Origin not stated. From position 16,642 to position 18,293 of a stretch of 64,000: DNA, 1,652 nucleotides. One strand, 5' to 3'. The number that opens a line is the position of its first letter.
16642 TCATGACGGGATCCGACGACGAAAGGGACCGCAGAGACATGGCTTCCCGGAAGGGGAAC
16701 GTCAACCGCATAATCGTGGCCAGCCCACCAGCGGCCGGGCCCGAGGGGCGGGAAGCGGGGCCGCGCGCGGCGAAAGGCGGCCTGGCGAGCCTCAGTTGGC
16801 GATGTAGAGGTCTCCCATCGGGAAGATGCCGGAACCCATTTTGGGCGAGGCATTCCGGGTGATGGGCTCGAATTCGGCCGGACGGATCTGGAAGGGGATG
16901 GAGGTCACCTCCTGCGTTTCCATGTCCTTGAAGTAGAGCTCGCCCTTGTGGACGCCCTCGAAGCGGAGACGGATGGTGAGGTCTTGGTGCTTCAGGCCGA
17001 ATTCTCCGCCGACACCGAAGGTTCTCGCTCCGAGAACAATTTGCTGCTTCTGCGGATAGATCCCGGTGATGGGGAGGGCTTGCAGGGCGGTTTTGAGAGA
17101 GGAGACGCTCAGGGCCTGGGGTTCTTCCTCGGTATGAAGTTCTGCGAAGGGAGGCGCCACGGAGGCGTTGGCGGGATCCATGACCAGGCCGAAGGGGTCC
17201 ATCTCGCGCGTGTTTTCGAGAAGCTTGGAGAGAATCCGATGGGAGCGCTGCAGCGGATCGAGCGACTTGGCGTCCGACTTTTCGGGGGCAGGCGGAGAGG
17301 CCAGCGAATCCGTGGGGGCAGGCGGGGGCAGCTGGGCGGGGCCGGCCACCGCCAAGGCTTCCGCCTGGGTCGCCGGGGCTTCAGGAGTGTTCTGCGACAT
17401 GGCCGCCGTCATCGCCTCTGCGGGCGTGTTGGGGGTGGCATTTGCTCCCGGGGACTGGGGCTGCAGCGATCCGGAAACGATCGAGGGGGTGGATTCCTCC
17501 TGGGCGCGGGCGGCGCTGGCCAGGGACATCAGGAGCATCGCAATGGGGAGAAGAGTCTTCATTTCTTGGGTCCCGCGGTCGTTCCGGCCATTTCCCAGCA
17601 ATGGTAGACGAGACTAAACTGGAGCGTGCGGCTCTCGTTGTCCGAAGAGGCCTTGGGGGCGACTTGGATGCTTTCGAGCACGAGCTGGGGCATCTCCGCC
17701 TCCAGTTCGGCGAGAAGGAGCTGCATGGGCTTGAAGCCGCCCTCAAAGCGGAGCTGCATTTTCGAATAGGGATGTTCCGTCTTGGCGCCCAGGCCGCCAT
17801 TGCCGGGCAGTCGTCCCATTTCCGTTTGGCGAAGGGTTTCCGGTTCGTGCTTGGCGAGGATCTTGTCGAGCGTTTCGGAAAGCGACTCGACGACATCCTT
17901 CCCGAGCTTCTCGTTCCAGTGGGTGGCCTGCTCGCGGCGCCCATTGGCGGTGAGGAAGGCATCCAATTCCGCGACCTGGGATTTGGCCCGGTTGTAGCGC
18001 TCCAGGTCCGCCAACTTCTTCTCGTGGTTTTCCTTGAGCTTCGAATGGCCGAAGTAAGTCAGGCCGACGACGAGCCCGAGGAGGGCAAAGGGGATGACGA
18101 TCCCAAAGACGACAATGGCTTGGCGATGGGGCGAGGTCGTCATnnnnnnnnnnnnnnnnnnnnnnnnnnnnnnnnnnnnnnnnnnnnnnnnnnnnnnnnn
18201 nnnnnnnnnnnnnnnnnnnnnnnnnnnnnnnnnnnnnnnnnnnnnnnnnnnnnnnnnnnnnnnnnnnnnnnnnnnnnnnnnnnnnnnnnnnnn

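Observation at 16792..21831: Compact, unannotated type IV filament-like operon: PilT-like ATPase, pilin, PilM/N-like fusion, PilO-like, PilP-like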

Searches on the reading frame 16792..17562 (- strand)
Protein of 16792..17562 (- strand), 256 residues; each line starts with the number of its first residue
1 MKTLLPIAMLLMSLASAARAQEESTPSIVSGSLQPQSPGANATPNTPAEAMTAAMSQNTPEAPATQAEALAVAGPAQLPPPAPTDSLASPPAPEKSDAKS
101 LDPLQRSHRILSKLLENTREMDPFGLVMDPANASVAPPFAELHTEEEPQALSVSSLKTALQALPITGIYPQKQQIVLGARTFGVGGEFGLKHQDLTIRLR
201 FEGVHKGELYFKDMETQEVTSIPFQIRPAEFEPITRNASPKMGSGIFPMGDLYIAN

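Call 3: search_protein_families(library=pfam, proteins=[window:16792-17562:-], max_evalue=1)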
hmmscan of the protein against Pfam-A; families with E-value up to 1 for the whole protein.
window:16792-17562:- (256 aa): 0 families

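Call 4: search_protein_families(library=ncbifam, proteins=[window:16792-17562:-], max_evalue=1)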
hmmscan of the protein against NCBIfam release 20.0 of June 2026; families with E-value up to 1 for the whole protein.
window:16792-17562:- (256 aa): 1 family
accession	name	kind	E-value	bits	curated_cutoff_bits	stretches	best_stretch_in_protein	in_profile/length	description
NF041620.1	MXAN_5187_fam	hypoth_equivalog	0.15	11.7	200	1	13-150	328-456/601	MXAN_5187 family protein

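Call 39: search_solved_structures(query=A2, max_evalue=10)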
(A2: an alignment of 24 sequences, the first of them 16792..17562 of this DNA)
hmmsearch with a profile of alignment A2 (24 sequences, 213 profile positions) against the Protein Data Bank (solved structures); distinct sequences matched with E-value up to 10: 0.

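Call 49: predict_structure(alignment_id=A2)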
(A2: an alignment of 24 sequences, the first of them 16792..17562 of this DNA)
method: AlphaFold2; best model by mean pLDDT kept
length: 256 residues; sequences in the alignment: 24
mean_pLDDT: 66.8   pTM: 0.38
mean pLDDT of the five models: 66.8, 66.6, 66.5, 65.7, 63.5
residues with pLDDT >= 90: 58; 70-90: 52; 50-70: 71; < 50: 75
segments of 3 or more residues with pLDDT < 50: 21-23, 30-34, 36-42, 44-46, 48-57, 59-62, 64-80, 82-97, 253-256
pLDDT, mean of each block of 10 residues (from residue 1): 73 68 50 44 46 43 43 45 43 50 80 74 71 53 59 87 91 94 96 92 95 94 78 57 56 47
secondary structure, 60 per line:
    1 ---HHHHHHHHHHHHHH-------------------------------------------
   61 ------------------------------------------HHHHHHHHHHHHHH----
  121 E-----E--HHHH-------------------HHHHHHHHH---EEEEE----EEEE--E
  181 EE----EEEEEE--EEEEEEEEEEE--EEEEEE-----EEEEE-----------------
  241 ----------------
elements in order: H4-17 H103-116 H130-133 H153-161 E165-169 E174-177 E180-182 E187-192 E195-205 E208-213 E219-223

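Call 52: fold_search(model_id=the predicted structure, library=pdb)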
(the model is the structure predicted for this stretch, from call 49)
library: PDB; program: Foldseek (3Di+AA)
matches with E <= 10: 942; with E <= 0.001: 0
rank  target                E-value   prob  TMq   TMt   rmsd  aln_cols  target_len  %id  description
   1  4ytl_A                2.5e-01  0.47  0.13  0.28   8.2        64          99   14  Structure of the KOW2-KOW3 Domain of Transcription Elongation Factor Spt5. (released 2015-08-12)
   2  7sxi_MODEL_1_A        2.6e-01  0.93  0.18  0.50   2.4        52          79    8  Solution Structure of Sds3 Capped Tudor Domain (released 2022-01-19)
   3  8rap_Z                3.0e-01  0.60  0.13  0.09  13.2        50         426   14  Structure of Sen1-ADP.BeF3 bound RNA Polymerase II pre-termination complex (released 2024-10-30)
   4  8ram_Z                3.2e-01  0.60  0.13  0.08  13.2        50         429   14  Structure of Sen1 bound RNA Polymerase II pre-termination complex (released 2024-10-30)
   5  2wac_B                3.3e-01  0.51  0.15  0.18  10.7        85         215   15  Extended Tudor domain of Drosophila Melanogaster Tudor-SN (p100) (released 2009-03-03)
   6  4r5l_C                3.6e-01  0.15  0.13  0.15   7.4        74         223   18  Crystal structure of the DnaK C-terminus (Dnak-SBD-C) (released 2014-09-10)
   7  2wac_A                4.0e-01  0.33  0.16  0.18  10.7        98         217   12  Extended Tudor domain of Drosophila Melanogaster Tudor-SN (p100) (released 2009-03-03)
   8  6bhg_A                4.2e-01  0.75  0.16  0.18   5.9        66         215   12  Crystal structure of SETDB1 with a modified H3 peptide (released 2017-12-06)
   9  6kco_E                4.5e-01  0.82  0.14  0.39   3.2        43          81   12  Shuguo PWWP in complex with ssDNA (released 2020-07-01)
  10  6kco_F                5.4e-01  0.77  0.14  0.38   3.3        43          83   12  Shuguo PWWP in complex with ssDNA (released 2020-07-01)
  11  9cux                  5.7e-01  0.69  0.15  0.18   5.9        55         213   14  Crystal Structure of SETDB1 Tudor domain in complex with UNC100016 (released 2024-10-02)
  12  4ani_G                5.7e-01  0.07  0.11  0.07  10.2        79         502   19  Structural basis for the intermolecular communication between DnaK and GrpE in the DnaK chaperone system from Geobacil (released 2012-05-23)
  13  7caj_A                6.1e-01  0.75  0.15  0.18   5.3        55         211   13  Crystal structure of SETDB1 Tudor domain in complexed with Compound 2. (released 2021-04-07)
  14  7fy1                  6.1e-01  0.23  0.15  0.25   6.1        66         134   15  Crystal Structure of apo human FABP9 (released 2023-06-14)
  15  4pa0_A                6.1e-01  0.18  0.13  0.04  16.4        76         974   10  Omecamtiv Mercarbil binding site on the Human Beta-Cardiac Myosin Motor Domain (released 2015-07-08)
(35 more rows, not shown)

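Call 69: search_protein_families(library=pfam, alignment_id=A2, max_evalue=10)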
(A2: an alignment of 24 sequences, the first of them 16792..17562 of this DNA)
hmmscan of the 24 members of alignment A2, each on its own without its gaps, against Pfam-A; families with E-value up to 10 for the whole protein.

A. member 1, window:16792-17562:- (256 aa): 0 families

B. families by the number of members that match (of 24 scanned): 3 families
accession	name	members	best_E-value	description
PF17552.7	DUF5464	1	0.044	Family of unknown function (DUF5464)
PF14221.11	DUF4330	1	0.21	Domain of unknown function (DUF4330)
PF06679.17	DUF1180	1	1.5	Membrane protein FAM174-like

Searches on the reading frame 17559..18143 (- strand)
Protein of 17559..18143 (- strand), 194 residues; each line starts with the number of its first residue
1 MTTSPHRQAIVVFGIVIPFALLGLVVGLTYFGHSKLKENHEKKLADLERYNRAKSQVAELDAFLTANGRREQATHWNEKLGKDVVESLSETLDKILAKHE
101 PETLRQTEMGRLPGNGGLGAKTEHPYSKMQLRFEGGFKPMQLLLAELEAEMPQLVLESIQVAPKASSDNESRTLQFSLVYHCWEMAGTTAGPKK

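Call 3: search_protein_families(library=pfam, proteins=[window:17559-18143:-], max_evalue=1)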
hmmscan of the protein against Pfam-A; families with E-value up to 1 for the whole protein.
window:17559-18143:- (194 aa): 5 families
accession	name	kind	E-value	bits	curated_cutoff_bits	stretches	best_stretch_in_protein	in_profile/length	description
PF10741.14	T2SSM_b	-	1.2e-05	25.6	21.7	1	128-177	52-104/111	Type II secretion system (T2SS), protein M subtype b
PF20380.3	DUF6675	-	0.0046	16.6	27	1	125-177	48-100/254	Family of unknown function (DUF6675)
PF20664.2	DUF6814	-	0.11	13.2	25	1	7-40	36-69/71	Family of unknown function (DUF6814)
PF23922.1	DUF7261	-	0.19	12.3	27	1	8-109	6-100/169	Family of unknown function (DUF7261)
PF19558.4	DUF6080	-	0.2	10.7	27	1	9-85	224-291/447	Family of unknown function (DUF6080)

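Call 4: search_protein_families(library=ncbifam, proteins=[window:17559-18143:-], max_evalue=1)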
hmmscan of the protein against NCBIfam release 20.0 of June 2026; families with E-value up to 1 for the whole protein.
window:17559-18143:- (194 aa): 4 families
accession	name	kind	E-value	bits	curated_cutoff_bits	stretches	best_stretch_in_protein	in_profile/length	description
NF040576.1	T2SS_GspM_XpsM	equivalog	2.3e-09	37.1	60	1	9-172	4-161/180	type II secretion system protein GspM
NF009301.0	PRK12658.1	equivalog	0.022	14.5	156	1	4-56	70-122/125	Na+/H+ antiporter subunit C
TIGR02369.2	trimeth_pyl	equivalog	0.044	12.3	525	1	70-108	419-457/469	[trimethylamine--corrinoid protein] Co-methyltransferase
NF009303.0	PRK12660.1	subfamily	0.11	12.5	132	1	5-44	68-107/114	putative monovalent cation/H+ antiporter subunit C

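Call 66: search_solved_structures(query=A3, max_evalue=10, show_alignments=1)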
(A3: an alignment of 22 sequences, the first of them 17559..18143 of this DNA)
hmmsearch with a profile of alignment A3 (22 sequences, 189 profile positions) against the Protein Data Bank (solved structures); distinct sequences matched with E-value up to 10: 3.
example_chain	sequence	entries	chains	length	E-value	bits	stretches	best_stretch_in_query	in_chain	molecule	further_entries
6yxq_A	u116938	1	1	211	0.46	13.2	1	37-98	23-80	Activating signal cointegrator 1 complex subunit 3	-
5u96_A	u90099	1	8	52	0.86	12.3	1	34-81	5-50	Putative integrase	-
24yw_L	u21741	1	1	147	1.3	11.8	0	109-143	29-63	Large ribosomal subunit protein uL15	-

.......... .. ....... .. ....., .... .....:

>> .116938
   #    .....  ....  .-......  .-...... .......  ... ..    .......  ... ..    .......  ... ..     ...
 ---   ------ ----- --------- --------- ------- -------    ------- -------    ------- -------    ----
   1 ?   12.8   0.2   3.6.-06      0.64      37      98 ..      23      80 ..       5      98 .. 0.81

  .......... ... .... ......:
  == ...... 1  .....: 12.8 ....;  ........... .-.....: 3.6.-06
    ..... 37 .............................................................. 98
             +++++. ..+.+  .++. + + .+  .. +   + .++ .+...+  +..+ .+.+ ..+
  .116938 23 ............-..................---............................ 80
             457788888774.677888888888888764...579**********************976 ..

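Call 71: search_protein_families(library=pfam, alignment_id=A3, max_evalue=1)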
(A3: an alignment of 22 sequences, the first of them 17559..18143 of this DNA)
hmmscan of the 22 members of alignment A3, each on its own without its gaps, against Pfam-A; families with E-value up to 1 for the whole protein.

A. member 1, window:17559-18143:- (194 aa): 5 families
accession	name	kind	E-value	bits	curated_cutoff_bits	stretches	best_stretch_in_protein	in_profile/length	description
PF10741.14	T2SSM_b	-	1.2e-05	25.6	21.7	1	128-177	52-104/111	Type II secretion system (T2SS), protein M subtype b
PF20380.3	DUF6675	-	0.0046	16.6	27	1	125-177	48-100/254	Family of unknown function (DUF6675)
PF20664.2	DUF6814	-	0.11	13.2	25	1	7-40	36-69/71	Family of unknown function (DUF6814)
PF23922.1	DUF7261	-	0.19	12.3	27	1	8-109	6-100/169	Family of unknown function (DUF7261)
PF19558.4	DUF6080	-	0.2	10.7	27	1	9-85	224-291/447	Family of unknown function (DUF6080)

B. families by the number of members that match (of 22 scanned): 30 families (the first 25 are shown)
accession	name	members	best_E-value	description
PF10741.14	T2SSM_b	22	1.5e-06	Type II secretion system (T2SS), protein M subtype b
PF20380.3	DUF6675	2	0.0046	Family of unknown function (DUF6675)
PF21197.3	PgaA_barrel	2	0.024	PgaA membrane beta barrel domain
PF05719.16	GPP34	1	0.012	Golgi phosphoprotein 3 (GPP34)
PF10721.14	DUF2514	1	0.025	Protein of unknown function (DUF2514)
PF20814.2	CAA3_Cox_suIV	1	0.031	CAA3-type cytochrome c oxidase subunit IV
PF13624.11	SurA_N_3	1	0.052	SurA-like N-terminal domain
PF00183.23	HSP90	1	0.054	Hsp90 protein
PF03449.20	GreA_GreB_N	1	0.072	Transcription elongation factor, N-terminal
PF06771.16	Desmo_N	1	0.076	Viral Desmoplakin N-terminus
PF20215.3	DUF6575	1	0.083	Family of unknown function (DUF6575)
PF11772.13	EpuA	1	0.085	DNA-directed RNA polymerase subunit beta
PF19411.4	Clink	1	0.087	Cell cycle link protein Clink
PF18334.7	XRN1_D2_D3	1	0.09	Exoribonuclease Xrn1 D2/D3 domain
PF07471.18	Phage_Nu1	1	0.091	Phage DNA packaging protein Nu1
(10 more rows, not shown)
